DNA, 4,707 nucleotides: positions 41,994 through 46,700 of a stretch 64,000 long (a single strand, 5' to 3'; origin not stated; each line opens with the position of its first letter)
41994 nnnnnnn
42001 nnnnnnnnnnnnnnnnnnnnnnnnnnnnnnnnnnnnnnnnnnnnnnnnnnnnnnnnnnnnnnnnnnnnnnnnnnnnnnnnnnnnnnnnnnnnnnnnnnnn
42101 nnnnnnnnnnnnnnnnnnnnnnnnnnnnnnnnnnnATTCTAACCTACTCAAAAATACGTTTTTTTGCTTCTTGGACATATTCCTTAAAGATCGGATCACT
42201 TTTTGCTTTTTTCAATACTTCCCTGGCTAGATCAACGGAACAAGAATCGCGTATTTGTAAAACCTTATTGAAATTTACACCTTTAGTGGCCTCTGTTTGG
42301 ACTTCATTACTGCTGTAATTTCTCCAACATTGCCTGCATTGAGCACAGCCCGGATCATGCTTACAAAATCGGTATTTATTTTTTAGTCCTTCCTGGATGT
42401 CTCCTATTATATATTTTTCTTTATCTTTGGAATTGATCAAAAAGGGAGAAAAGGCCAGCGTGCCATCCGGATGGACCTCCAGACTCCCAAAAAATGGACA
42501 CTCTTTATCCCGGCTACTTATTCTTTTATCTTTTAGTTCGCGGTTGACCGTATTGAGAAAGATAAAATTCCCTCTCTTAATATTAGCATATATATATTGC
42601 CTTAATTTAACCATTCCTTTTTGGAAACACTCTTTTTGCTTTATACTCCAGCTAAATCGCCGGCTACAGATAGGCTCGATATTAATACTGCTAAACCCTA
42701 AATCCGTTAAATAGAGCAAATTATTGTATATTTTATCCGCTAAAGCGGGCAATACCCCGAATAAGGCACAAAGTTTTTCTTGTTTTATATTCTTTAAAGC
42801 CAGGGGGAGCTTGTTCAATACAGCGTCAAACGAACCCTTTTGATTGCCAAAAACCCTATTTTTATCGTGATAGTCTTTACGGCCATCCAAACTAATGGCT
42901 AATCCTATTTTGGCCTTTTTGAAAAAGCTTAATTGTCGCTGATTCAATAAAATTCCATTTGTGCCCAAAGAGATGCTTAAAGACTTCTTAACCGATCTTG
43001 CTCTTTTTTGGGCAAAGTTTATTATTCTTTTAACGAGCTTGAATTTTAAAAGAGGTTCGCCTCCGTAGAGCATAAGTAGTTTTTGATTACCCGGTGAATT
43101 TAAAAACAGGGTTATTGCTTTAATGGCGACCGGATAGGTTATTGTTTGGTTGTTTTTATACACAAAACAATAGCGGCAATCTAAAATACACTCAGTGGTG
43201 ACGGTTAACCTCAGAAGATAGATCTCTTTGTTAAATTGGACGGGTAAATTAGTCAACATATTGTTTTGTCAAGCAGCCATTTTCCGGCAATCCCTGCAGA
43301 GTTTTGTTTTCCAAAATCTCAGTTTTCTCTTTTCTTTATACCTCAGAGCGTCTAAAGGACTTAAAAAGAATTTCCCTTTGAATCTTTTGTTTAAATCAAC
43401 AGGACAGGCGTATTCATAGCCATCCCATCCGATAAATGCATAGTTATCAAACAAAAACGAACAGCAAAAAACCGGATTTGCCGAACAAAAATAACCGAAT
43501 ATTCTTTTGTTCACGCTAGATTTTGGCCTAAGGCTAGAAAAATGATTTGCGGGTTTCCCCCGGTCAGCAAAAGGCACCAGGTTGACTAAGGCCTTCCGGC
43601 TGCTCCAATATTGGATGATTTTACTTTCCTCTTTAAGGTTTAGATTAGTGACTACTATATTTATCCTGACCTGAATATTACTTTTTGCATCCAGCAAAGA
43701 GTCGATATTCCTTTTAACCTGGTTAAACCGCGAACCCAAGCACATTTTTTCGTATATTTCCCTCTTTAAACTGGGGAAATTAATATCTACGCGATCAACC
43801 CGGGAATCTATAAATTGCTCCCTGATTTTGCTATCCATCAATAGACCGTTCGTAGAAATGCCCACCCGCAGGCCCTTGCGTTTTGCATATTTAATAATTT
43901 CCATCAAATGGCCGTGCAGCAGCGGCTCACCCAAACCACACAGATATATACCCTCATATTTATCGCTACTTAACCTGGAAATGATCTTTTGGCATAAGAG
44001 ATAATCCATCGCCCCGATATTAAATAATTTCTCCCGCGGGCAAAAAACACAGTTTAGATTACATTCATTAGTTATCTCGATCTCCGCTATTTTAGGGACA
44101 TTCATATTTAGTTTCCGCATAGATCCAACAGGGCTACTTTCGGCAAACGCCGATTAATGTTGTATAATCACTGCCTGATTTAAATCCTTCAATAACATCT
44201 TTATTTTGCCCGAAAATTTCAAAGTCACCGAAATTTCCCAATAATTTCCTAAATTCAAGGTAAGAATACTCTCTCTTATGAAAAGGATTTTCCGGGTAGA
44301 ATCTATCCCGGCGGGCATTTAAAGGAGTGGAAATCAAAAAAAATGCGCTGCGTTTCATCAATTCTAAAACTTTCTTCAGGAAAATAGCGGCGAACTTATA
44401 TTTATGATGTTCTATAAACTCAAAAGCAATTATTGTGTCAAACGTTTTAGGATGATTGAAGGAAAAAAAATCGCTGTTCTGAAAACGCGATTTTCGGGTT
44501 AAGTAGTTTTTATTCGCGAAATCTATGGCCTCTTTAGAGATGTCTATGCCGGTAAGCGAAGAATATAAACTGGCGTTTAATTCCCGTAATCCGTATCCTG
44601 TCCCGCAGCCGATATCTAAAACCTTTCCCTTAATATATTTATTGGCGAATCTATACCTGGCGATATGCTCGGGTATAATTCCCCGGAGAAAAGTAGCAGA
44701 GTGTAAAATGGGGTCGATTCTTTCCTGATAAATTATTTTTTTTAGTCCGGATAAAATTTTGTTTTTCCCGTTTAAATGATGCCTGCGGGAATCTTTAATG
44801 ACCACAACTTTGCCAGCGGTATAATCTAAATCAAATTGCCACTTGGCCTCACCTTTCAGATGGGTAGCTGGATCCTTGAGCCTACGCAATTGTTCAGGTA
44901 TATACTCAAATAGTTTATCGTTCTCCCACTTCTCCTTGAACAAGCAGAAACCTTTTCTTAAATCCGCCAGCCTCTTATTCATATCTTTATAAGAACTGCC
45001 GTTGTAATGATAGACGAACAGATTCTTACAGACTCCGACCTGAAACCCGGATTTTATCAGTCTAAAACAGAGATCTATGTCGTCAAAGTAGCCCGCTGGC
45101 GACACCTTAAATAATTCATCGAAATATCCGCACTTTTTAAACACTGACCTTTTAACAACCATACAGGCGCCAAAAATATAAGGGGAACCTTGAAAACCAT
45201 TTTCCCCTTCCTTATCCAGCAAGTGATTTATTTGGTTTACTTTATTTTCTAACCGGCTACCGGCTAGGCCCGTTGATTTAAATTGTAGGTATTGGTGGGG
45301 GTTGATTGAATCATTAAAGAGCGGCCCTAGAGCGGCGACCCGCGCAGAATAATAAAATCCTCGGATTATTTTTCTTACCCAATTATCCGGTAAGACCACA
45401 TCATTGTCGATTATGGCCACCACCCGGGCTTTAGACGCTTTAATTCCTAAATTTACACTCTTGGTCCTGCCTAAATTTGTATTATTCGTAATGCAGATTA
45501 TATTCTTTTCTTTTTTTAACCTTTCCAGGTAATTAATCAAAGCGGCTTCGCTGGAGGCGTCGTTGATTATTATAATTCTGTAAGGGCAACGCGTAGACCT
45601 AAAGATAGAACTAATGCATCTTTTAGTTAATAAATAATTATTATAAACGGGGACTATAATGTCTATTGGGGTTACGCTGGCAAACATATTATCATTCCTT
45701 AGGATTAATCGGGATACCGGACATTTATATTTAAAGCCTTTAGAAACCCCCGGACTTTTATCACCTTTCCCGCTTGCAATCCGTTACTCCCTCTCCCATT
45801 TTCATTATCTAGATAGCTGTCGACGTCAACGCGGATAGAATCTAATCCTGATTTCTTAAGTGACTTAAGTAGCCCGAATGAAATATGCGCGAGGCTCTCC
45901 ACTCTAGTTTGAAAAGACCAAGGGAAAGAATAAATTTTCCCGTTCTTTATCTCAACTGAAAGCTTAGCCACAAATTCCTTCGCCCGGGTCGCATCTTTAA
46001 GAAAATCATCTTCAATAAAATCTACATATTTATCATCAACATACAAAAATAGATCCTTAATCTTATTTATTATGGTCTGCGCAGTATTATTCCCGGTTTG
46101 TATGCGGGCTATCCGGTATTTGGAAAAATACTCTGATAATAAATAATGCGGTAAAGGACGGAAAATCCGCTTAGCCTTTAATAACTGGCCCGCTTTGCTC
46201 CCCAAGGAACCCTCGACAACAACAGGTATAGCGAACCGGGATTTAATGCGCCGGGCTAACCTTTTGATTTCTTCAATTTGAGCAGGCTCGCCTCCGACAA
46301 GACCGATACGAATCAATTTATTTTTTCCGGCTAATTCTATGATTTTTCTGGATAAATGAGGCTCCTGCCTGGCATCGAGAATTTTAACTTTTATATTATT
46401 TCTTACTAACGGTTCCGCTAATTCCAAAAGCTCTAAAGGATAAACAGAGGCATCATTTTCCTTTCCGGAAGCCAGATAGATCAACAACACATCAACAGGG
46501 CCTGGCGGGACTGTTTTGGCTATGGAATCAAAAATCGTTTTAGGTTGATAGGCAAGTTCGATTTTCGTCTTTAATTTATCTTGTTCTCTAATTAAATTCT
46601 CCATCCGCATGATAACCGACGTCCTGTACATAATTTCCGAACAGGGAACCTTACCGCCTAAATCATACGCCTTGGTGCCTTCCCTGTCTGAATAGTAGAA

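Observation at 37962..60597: A 22.6-kb block with nine radical SAM enzymes, glycosyltransferases, methyltransferase, AsnB-like and U32-like proteins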

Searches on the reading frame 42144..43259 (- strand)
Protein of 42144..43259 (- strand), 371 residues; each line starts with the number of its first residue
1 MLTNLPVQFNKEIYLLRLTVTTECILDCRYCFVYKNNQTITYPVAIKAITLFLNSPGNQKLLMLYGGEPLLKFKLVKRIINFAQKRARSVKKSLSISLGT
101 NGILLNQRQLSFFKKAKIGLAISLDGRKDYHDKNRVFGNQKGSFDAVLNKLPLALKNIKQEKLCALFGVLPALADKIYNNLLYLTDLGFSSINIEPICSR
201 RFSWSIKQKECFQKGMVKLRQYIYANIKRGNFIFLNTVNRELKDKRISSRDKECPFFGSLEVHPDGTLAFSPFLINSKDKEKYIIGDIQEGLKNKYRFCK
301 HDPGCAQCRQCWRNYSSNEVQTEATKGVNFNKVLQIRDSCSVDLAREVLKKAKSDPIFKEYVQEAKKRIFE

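Call 6: search_protein_families(library=pfam, proteins=[window:42144-43259:-], max_evalue=0.01)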
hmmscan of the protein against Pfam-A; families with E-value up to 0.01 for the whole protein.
window:42144-43259:- (371 aa): 2 families
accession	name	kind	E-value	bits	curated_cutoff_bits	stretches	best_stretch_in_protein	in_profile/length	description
PF04055.27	Radical_SAM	-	3e-13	50.7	29.5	1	19-160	2-143/166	Radical SAM superfamily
PF13353.11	Fer4_12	-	0.00089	20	22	1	21-127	12-116/137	4Fe-4S single cluster domain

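Call 10: search_protein_families(library=ncbifam, proteins=[window:42144-43259:-], max_evalue=0.01)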
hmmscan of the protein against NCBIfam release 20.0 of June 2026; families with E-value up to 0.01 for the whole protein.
window:42144-43259:- (371 aa): 55 families (the best 25 are shown)
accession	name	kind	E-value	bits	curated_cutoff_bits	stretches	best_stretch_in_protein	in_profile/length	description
NF047865.1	rSAM_PapB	equivalog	1.3e-42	146.2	340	1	16-312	5-307/330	PapB family radical SAM/SPASM ranthipeptide maturase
TIGR03974.1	rSAM_six_Cys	equivalog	2e-33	116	425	1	12-321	95-417/451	thioether cross-link-forming SCIFF peptide maturase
TIGR04064.1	rSAM_nif11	equivalog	2.5e-33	115.5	518.7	1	11-254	75-315/459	nif11-like peptide radical SAM maturase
TIGR04068.1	rSAM_ocin_clost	equivalog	4.3e-33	114.9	500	1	5-152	75-230/462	Cys-rich peptide radical SAM maturase CcpM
TIGR03906.1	quino_hemo_SAM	equivalog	7.9e-30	103.9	453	1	15-312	95-405/467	quinohemoprotein amine dehydrogenase maturation protein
NF040492.1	not_ScfB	exception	3.6e-29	101.9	855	1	14-341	95-433/450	ScfB-related radical SAM/SPASM orphan maturase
TIGR04115.1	rSAM_Cxxx_rpt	equivalog_domain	3.5e-28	99.1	350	1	18-297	6-298/359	radical SAM peptide maturase, CXXX-repeat target family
TIGR03978.1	rSAM_paired_1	equivalog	2.3e-27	95.9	370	1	17-199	86-272/466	His-Xaa-Ser system radical SAM maturase HxsB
NF041707.1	rSAM_YhhB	equivalog_domain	4.9e-22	78.3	445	1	18-165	6-163/369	cyclophane-forming radical SAM/SPASM peptide maturase YhhB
TIGR03942.1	sulfatase_rSAM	equivalog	3.9e-21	75.5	349.45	1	20-206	7-193/363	anaerobic sulfatase maturase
NF035951.1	rSAM_RumMC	equivalog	2e-20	72.9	720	1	8-153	106-258/510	RumMC family radical SAM sactipeptide maturase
NF038170.1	lachnocin_rSAM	equivalog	4.8e-20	71.9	550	1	9-312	71-386/440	lachnocin radical SAM maturase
NF041298.1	rSAM_mat_DynA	equivalog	2e-19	69.8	450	1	21-153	8-145/356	dynobactin maturation radical SAM/SPASM protein DynA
TIGR04084.1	rSAM_AF0577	subfamily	3.6e-18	65.6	225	1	20-291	3-259/347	TIGR04084 family radical SAM/SPASM domain-containing protein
TIGR04280.1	geopep_mat_rSAM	hypoth_equivalog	3.8e-18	65.7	400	1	19-294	89-364/428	geopeptide radical SAM maturase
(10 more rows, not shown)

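Call 25: search_protein_families(library=padloc, proteins=[window:42144-43259:-], max_evalue=0.01)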
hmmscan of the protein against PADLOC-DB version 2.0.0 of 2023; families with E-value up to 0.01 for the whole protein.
window:42144-43259:- (371 aa): 2 families
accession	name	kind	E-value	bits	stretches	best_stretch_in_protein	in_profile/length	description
PDLC02903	pVip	-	1e-11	42.8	1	18-142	4-116/257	Viperins not associated with kinases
PDLC02904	pVip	-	1e-08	33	1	20-161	9-139/262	Viperins associated with kinases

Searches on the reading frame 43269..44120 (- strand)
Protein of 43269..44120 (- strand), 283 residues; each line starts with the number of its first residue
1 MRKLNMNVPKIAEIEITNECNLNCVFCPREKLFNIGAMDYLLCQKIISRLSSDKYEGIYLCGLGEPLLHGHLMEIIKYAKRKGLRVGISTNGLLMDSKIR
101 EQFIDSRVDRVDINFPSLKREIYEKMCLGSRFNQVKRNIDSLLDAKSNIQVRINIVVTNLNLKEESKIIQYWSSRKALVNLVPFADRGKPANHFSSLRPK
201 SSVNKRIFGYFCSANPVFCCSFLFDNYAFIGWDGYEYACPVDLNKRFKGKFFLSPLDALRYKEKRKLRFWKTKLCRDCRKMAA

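Call 6: search_protein_families(library=pfam, proteins=[window:43269-44120:-], max_evalue=0.01)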
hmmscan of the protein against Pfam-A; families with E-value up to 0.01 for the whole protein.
window:43269-44120:- (283 aa): 2 families
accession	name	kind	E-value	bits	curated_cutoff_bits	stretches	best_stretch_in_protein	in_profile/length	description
PF04055.27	Radical_SAM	-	8.5e-18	65.5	29.5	1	14-159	1-152/166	Radical SAM superfamily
PF13353.11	Fer4_12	-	0.0044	17.8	22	1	18-99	13-98/137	4Fe-4S single cluster domain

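Call 10: search_protein_families(library=ncbifam, proteins=[window:43269-44120:-], max_evalue=0.01)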
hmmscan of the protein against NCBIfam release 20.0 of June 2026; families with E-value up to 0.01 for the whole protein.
window:43269-44120:- (283 aa): 65 families (the best 25 are shown)
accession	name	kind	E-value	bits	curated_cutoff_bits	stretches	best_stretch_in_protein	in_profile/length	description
TIGR04317.1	W_rSAM_matur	equivalog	4e-29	101.8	380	1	13-196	7-199/349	tungsten cofactor oxidoreductase radical SAM maturase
TIGR02668.1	moaA_archaeal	equivalog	3.4e-21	75.5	325.25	1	14-191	14-193/303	GTP 3',8-cyclase MoaA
NF001199.0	PRK00164.2-1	equivalog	1.5e-20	73.6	231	1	14-188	16-191/308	GTP 3',8-cyclase MoaA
TIGR04311.1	rSAM_Geo_metal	subfamily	1.8e-20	73.4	400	1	10-179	3-181/423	radical SAM/SPASM family putative metalloenzyme maturase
TIGR02666.1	moaA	equivalog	6.8e-20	71.3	284.05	1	14-205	14-214/336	GTP 3',8-cyclase MoaA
TIGR04545.1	rSAM_ahbD_hemeb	equivalog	7.1e-17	61.9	500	1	14-170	4-160/339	heme b synthase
TIGR03962.1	mycofact_rSAM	equivalog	4.4e-16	59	265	1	7-217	9-219/339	mycofactocin radical SAM maturase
NF038283.1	viperin_w_prok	equivalog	1.1e-15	57.6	180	1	16-166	8-171/281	viperin family antiviral radical SAM protein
TIGR04038.1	tatD_link_rSAM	subfamily_domain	5.1e-15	55.8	129.7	1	14-151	12-162/192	TatD family nuclease-associated radical SAM protein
TIGR04321.1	spiroSPASM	subfamily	7.7e-14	51.2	250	1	6-176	227-409/510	spiro-SPASM protein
TIGR04054.1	rSAM_NirJ1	equivalog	9.5e-13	47.5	650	1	14-168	40-193/387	putative heme d1 biosynthesis radical SAM protein NirJ1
NF045702.1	rSAM_GDGT_ether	equivalog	2.8e-12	46.1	450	1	11-184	87-265/486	tetraether lipid synthase Tes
TIGR04055.1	rSAM_NirJ2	equivalog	2.9e-12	46.8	500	1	15-171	5-160/326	putative heme d1 biosynthesis radical SAM protein NirJ2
NF045646.2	rSAM_Se_TrsS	equivalog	4.6e-12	45.2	490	1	14-184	90-263/441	radical SAM (seleno)protein TrsS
TIGR04100.1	rSAM_pair_X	hypoth_equivalog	6.9e-12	45.4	262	1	14-159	12-168/197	TIGR04100 family radical SAM protein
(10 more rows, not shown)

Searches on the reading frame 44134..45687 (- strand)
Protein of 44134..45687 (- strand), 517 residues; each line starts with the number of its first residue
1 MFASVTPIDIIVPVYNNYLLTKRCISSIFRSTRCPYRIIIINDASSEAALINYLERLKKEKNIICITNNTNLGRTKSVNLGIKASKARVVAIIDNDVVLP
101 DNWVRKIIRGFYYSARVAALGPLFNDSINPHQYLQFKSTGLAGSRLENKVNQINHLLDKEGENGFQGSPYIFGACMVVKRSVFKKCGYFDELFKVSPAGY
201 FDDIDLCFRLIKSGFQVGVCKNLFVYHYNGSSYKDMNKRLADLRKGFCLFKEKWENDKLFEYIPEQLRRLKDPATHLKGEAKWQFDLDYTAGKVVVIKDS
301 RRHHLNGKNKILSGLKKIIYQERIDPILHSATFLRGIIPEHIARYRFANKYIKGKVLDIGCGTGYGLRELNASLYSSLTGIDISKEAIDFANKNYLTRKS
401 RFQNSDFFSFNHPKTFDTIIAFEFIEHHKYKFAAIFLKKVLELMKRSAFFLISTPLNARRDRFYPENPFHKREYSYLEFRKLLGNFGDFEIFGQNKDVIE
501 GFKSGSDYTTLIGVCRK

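Call 6: search_protein_families(library=pfam, proteins=[window:44134-45687:-], max_evalue=0.01)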
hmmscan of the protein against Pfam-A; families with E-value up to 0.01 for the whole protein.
window:44134-45687:- (517 aa): 12 families
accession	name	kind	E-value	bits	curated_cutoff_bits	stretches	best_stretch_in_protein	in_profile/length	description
PF00535.33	Glycos_transf_2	-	3.7e-22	79.5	23.3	1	10-186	2-167/168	Glycosyl transferase family 2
PF13641.12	Glyco_tranf_2_3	-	1.9e-16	61.2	27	1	8-238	3-222/230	Glycosyltransferase like family 2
PF13489.12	Methyltransf_23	-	1.2e-13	51.5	27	1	353-461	23-126/164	Methyltransferase domain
PF13649.12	Methyltransf_25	-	3.9e-13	50.3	27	1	356-445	1-94/97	Methyltransferase domain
PF13847.12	Methyltransf_31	-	7.7e-13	48.8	27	1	355-456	6-113/145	Methyltransferase domain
PF08242.18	Methyltransf_12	-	3.5e-11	44.1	30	1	357-446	1-94/98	Methyltransferase domain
PF08241.18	Methyltransf_11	-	5e-11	43.5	21.2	1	357-450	1-93/95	Methyltransferase domain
PF02353.26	CMAS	-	5.4e-08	32.9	27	1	355-458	65-170/273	Mycolic acid cyclopropane synthetase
PF13712.12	Glyco_tranf_2_5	-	6.4e-07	29.7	27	1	38-232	3-194/210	Glycosyltransferase like family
PF05175.20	MTS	-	1e-06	28.9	23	1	350-421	30-104/170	Methyltransferase small domain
PF13632.12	Glyco_trans_2_3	-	1.5e-05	25.4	27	1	90-239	2-135/198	Glycosyl transferase family group 2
PF03291.22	mRNA_G-N7_MeTrfase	-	1.9e-05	24.4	26.6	1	353-409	62-118/315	mRNA (guanine-N(7))-methyltransferase domain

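Call 10: search_protein_families(library=ncbifam, proteins=[window:44134-45687:-], max_evalue=0.01)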
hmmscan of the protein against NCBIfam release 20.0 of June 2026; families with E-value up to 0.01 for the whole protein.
window:44134-45687:- (517 aa): 40 families (the best 25 are shown)
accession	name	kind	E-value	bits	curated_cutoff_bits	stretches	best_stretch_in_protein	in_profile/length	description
TIGR03965.1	mycofact_glyco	equivalog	5.2e-18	65.1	280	1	8-218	76-271/467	mycofactocin biosynthesis glycosyltransferase MftF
NF041875.1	EPS_EpsD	equivalog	1e-14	54.7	370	1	8-231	1-210/325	exopolysaccharide biosynthesis glycosyltransferase EpsD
TIGR03937.1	PgaC_IcaA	equivalog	1.1e-12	47.6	422.3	1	5-120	44-159/407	poly-beta-1,6-N-acetyl-D-glucosamine synthase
TIGR01983.1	UbiG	equivalog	4.5e-11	42.5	102.95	1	340-454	35-153/228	bifunctional 2-polyprenyl-6-hydroxyphenol methylase/3-demethylubiquinol 3-O-methyltransferase UbiG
TIGR03111.1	glyc2_xrt_Gpos1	hypoth_equivalog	1.7e-10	40.3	363.95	1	7-120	50-165/439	TIGR03111 family XrtG-associated glycosyltransferase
NF008686.0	PRK11705.1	equivalog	4.3e-10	39.2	400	1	355-454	170-267/383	cyclopropane fatty acyl phospholipid synthase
TIGR01556.1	rhamnosyltran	subfamily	1.4e-09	37.5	200.55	1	37-232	23-205/281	rhamnosyltransferase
NF041394.1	GtaseAglG_Halo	equivalog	1.6e-09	37.5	440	1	17-126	14-122/304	glucosyl-dolichyl phosphate glucuronosyltransferase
NF038299.1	EPS_HpsN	equivalog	2.6e-09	36.5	425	1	8-217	3-210/317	hormogonium polysaccharide biosynthesis glycosyltransferase HpsN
NF047683.1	TeichurnBiosyTuaG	equivalog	2.1e-08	34.1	400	1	7-100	7-100/252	teichuronic acid biosynthesis protein TuaG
TIGR04283.1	glyco_like_mftF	equivalog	2.5e-08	33.8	182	1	9-214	2-173/221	TIGR04283 family arsenosugar biosynthesis glycosyltransferase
TIGR02021.1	BchM-ChlM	equivalog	2.7e-08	33.5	158.9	1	352-450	53-153/218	magnesium protoporphyrin IX methyltransferase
NF007482.0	PRK10073.1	equivalog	2.8e-08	33.1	423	1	4-100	4-99/334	glycosyltransferase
NF053839.1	CPFASynBruc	equivalog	3.1e-08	33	600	1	354-469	176-291/410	cyclopropane fatty acid synthase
TIGR04242.1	nodulat_NodC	equivalog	2.2e-07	30.2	550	1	5-124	47-169/395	chitooligosaccharide synthase NodC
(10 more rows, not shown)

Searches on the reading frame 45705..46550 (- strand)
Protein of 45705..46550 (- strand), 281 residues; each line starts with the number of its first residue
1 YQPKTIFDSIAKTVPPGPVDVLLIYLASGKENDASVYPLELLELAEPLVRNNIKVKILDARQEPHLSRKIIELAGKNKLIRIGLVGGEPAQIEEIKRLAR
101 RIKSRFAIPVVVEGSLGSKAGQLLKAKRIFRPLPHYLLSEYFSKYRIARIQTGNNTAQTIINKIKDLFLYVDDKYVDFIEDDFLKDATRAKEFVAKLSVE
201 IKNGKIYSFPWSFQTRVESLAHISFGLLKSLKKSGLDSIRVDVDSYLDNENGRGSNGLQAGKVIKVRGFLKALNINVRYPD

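Call 74: search_protein_families(library=pfam, proteins=[window:45705-46550:-], max_evalue=0.01)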
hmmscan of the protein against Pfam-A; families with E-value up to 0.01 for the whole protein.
window:45705-46550:- (281 aa): 0 families
